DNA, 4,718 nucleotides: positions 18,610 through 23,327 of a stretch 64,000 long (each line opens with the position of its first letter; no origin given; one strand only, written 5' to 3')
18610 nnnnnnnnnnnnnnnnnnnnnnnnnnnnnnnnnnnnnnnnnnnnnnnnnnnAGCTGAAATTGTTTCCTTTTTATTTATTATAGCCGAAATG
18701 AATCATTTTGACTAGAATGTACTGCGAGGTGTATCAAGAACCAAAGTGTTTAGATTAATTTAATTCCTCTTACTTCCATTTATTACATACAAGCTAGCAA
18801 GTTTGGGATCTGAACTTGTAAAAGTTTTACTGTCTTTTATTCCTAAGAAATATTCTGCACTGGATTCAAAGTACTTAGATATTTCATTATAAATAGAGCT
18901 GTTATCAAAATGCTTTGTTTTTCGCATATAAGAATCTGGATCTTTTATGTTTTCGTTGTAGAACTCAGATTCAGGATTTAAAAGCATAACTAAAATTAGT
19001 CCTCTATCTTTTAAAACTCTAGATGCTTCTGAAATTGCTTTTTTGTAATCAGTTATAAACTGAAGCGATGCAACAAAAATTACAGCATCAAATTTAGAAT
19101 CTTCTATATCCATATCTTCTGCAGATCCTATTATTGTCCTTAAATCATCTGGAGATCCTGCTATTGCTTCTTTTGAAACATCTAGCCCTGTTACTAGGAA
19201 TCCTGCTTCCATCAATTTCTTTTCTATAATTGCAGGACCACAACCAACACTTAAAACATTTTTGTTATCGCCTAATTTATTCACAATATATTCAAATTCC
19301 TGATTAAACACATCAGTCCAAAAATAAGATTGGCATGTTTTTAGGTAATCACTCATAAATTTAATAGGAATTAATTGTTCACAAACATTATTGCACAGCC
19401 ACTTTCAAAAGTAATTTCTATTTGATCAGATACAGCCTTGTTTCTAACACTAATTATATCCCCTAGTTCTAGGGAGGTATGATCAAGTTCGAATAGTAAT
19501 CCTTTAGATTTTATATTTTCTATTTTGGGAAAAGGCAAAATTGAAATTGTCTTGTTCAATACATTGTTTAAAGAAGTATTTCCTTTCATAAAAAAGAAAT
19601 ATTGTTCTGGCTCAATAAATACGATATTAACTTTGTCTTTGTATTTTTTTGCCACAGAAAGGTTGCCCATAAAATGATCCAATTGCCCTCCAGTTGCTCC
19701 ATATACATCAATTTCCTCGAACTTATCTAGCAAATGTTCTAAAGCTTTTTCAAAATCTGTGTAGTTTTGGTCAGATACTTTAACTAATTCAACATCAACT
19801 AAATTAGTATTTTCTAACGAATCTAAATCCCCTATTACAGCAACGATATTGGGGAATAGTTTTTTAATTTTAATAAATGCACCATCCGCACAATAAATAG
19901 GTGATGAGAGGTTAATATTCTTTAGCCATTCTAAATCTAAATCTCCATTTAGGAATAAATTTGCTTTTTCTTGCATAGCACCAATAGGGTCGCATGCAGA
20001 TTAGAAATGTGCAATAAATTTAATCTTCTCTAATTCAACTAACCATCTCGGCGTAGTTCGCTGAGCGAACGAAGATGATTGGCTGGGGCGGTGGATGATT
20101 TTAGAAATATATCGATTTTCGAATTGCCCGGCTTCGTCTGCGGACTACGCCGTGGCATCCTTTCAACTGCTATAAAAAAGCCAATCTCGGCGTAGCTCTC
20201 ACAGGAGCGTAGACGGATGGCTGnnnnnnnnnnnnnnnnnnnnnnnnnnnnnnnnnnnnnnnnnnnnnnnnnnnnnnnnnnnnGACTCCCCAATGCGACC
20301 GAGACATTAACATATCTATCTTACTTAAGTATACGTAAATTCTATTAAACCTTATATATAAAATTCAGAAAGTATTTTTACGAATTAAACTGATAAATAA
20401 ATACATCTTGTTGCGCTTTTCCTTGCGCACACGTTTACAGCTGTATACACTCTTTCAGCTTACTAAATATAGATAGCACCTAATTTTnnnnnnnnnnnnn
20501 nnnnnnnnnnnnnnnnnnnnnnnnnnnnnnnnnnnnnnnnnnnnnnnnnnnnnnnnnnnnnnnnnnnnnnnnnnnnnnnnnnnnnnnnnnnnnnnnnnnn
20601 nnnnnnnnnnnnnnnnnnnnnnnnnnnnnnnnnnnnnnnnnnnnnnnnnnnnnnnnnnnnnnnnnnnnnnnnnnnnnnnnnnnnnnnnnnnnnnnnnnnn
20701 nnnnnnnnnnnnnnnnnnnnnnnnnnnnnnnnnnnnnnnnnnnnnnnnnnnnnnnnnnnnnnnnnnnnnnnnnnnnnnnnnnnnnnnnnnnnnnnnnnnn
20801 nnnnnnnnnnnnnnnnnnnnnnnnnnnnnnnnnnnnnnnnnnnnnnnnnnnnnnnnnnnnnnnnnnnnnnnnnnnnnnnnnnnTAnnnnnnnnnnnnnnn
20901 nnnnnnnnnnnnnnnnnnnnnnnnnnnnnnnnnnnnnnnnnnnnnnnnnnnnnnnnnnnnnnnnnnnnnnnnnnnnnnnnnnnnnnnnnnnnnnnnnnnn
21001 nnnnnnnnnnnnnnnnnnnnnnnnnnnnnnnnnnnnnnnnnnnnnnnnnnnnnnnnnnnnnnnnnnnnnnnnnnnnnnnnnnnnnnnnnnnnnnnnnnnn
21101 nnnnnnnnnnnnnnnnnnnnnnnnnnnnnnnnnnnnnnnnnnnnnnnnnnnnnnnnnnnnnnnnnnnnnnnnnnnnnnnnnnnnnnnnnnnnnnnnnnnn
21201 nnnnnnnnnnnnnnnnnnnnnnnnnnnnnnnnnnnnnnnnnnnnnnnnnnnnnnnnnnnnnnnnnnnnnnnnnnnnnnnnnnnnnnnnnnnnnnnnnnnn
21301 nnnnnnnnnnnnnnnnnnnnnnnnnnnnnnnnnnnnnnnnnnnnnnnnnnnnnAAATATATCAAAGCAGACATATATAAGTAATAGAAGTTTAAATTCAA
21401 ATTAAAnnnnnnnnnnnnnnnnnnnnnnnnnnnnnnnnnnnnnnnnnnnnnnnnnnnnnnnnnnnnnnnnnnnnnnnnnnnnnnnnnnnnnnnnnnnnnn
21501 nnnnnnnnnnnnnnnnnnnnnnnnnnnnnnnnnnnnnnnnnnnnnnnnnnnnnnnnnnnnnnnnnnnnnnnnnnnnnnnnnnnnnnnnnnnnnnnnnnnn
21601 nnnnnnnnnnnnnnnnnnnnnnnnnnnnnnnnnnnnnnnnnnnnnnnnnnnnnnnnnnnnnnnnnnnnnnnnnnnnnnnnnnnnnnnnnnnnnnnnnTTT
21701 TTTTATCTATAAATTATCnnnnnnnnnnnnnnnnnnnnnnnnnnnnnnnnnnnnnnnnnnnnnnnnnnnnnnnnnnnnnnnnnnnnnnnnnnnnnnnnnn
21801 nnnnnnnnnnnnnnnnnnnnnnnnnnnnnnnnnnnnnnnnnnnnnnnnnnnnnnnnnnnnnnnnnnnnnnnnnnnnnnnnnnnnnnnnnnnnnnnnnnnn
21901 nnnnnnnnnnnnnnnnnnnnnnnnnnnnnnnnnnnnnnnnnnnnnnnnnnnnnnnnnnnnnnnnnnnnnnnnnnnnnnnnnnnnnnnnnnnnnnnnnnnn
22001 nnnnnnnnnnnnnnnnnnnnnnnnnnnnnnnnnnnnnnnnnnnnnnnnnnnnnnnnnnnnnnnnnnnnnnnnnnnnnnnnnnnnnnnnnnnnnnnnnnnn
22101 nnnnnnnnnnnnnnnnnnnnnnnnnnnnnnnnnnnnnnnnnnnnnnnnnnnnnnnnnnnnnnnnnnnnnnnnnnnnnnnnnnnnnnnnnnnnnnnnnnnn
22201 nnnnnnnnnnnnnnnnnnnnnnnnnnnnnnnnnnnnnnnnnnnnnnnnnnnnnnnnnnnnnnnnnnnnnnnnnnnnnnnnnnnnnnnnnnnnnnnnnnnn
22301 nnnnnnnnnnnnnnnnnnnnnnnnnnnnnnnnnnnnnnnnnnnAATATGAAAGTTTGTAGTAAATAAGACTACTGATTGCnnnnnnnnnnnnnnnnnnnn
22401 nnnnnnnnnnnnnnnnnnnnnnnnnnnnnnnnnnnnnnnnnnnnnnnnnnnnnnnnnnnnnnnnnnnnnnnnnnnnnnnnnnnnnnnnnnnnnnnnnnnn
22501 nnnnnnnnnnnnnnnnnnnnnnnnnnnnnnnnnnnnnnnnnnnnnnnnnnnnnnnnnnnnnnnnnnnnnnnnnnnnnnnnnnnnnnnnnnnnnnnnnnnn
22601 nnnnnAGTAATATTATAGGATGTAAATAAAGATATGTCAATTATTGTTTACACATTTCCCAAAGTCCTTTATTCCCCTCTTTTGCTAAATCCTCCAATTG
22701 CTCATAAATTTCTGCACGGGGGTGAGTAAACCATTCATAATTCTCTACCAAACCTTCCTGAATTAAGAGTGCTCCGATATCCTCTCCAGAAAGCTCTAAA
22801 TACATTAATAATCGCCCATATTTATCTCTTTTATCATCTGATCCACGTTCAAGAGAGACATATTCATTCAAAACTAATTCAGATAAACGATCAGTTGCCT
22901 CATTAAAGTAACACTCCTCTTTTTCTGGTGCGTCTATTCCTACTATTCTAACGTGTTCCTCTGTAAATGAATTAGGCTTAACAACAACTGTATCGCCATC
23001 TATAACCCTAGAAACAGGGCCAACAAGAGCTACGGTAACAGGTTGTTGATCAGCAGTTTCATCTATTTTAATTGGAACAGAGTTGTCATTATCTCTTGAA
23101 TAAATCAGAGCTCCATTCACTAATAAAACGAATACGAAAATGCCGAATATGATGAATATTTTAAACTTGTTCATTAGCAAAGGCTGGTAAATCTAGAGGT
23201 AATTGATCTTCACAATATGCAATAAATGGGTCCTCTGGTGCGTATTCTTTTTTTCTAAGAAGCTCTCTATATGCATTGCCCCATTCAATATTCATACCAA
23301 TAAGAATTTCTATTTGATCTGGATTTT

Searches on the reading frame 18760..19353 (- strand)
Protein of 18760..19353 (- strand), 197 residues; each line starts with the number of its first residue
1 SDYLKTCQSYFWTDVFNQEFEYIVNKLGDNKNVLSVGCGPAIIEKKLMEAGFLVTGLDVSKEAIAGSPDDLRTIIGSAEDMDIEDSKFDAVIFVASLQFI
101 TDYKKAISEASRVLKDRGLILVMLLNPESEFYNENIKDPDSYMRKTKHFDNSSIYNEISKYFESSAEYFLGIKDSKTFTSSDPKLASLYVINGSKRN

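Call 46: search_protein_families(library=pfam, proteins=[window:18760-19353:-], max_evalue=0.00001)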
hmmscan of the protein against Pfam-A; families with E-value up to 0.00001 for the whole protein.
window:18760-19353:- (197 aa): 6 families
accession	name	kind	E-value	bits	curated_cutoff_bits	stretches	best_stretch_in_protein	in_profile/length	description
PF08241.18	Methyltransf_11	-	2.5e-16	60.5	21.2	1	34-121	1-94/95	Methyltransferase domain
PF13649.12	Methyltransf_25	-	2.4e-12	47.8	27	1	33-118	1-97/97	Methyltransferase domain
PF13847.12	Methyltransf_31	-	1.2e-11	44.9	27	1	29-143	3-129/145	Methyltransferase domain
PF13489.12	Methyltransf_23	-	7.1e-11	42.5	27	1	21-141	14-124/164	Methyltransferase domain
PF08242.18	Methyltransf_12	-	2.7e-07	31.7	30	1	34-120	1-98/98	Methyltransferase domain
PF01209.24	Ubie_methyltran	-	6.3e-06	26.1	20.1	0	67-123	96-152/233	ubiE/COQ5 methyltransferase family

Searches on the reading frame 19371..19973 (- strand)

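Call 46: search_protein_families(library=pfam, proteins=[window:19371-19973:-], max_evalue=0.00001)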
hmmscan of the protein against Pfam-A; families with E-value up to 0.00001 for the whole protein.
window:19371-19973:- (200 aa): 2 families
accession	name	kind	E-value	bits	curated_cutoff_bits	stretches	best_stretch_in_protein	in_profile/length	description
PF04263.21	TPK_catalytic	-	2.7e-17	63.1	30.7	1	23-118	8-112/113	Thiamin pyrophosphokinase, catalytic domain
PF04265.19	TPK_B1_binding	-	1.4e-08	34.7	22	1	139-193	10-66/67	Thiamin pyrophosphokinase, vitamin B1 binding domain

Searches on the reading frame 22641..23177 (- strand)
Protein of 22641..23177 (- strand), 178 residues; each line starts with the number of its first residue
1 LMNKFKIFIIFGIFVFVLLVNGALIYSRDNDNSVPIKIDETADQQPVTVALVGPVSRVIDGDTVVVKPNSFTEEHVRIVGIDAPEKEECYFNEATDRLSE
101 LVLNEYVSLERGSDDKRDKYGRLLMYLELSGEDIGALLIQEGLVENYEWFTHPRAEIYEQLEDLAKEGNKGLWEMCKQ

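Call 46: search_protein_families(library=pfam, proteins=[window:22641-23177:-], max_evalue=0.00001)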
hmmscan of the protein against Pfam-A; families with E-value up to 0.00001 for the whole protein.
window:22641-23177:- (178 aa): 1 family
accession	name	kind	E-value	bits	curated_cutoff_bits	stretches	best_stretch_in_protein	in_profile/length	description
PF00565.23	SNase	-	2.5e-15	57.3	21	1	76-174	2-106/107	Staphylococcal nuclease homologue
